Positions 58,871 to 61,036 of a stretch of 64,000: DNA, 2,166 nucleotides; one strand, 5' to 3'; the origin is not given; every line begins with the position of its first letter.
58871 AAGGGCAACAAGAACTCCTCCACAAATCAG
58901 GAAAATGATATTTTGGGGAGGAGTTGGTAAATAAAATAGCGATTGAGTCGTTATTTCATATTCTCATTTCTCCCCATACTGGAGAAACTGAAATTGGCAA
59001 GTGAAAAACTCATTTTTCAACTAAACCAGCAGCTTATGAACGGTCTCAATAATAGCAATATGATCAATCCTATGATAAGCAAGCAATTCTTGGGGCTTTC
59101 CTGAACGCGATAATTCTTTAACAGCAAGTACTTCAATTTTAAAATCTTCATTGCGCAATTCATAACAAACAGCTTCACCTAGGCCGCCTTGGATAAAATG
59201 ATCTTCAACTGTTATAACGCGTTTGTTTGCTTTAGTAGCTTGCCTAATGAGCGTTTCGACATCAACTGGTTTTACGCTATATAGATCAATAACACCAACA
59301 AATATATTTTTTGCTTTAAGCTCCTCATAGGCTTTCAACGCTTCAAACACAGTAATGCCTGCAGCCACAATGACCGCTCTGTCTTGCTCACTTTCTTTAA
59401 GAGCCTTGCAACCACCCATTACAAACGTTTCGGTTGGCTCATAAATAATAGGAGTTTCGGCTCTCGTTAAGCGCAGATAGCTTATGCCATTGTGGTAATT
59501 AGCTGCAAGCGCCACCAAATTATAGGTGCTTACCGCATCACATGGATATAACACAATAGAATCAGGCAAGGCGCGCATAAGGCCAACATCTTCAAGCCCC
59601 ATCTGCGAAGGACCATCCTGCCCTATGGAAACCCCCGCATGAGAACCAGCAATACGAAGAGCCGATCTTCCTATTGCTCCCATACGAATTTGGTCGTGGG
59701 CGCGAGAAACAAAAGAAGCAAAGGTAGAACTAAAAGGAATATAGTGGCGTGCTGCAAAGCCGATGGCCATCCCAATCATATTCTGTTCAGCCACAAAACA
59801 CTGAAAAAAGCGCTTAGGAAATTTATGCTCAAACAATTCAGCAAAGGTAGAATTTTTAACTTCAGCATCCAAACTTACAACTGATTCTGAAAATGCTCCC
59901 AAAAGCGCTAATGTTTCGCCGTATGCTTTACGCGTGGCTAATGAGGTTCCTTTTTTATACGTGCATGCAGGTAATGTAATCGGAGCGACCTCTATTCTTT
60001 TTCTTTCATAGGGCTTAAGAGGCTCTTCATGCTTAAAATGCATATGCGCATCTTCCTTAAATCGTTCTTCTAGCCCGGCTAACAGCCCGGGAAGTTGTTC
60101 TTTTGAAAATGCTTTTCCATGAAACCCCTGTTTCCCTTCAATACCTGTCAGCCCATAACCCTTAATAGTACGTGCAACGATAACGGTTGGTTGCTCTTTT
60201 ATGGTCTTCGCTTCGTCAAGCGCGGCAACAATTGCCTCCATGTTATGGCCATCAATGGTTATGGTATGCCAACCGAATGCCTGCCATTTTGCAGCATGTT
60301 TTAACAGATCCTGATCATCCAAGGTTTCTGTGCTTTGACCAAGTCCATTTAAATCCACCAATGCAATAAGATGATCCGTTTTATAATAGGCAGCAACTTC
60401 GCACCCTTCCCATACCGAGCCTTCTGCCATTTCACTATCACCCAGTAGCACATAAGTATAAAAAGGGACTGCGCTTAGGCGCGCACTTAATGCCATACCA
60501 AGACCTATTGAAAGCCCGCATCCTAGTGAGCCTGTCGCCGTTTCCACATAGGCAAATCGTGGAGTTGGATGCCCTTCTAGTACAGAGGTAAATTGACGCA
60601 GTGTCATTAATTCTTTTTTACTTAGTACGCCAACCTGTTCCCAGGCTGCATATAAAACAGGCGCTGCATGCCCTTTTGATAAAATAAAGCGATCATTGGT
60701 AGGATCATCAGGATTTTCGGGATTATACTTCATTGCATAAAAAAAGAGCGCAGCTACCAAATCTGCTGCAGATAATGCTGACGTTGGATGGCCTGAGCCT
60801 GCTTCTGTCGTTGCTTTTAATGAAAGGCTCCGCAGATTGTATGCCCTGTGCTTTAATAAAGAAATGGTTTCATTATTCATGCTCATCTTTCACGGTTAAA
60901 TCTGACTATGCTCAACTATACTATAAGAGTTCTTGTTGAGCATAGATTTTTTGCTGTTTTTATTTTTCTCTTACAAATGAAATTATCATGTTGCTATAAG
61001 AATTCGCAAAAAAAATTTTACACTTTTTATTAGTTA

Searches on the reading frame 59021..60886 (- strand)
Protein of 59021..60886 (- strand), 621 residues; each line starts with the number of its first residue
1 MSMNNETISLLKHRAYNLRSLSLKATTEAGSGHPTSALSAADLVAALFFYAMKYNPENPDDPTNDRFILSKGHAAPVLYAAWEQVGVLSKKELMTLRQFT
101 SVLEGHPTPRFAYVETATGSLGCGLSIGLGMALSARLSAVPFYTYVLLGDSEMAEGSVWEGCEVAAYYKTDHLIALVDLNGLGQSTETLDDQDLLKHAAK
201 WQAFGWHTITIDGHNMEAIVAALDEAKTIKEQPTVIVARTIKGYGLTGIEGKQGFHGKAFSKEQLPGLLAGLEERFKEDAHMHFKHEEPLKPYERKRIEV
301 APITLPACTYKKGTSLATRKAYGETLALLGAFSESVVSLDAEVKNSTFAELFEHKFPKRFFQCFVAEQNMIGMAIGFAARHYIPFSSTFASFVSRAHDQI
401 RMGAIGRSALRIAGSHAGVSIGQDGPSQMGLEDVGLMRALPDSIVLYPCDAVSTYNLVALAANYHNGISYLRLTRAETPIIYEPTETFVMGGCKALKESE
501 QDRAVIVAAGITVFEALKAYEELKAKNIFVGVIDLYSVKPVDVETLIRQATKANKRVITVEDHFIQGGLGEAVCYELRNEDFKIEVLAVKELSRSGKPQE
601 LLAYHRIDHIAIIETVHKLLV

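Call 37: search_protein_families(library=pfam, proteins=[window:59021-60886:-], max_evalue=0.00001)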
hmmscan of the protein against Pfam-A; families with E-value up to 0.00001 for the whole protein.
window:59021-60886:- (621 aa): 5 families
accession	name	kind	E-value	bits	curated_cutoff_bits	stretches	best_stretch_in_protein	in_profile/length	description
PF00456.26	Transketolase_N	-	3.5e-49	168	22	1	16-264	7-267/334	Transketolase, thiamine diphosphate binding domain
PF02779.29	Transket_pyr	-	5.4e-40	137.3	27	1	315-478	2-172/174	Transketolase, pyrimidine binding domain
PF02780.25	Transketolase_C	-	9.2e-24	84.2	25.9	1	494-609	2-121/124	Transketolase, C-terminal domain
PF00676.26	E1_dh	-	5.7e-08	32.5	22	1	114-230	96-211/300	Dehydrogenase E1 component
PF13292.11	DXP_synthase_N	-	4.2e-07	30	21.2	0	11-178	18-170/274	1-deoxy-D-xylulose-5-phosphate synthase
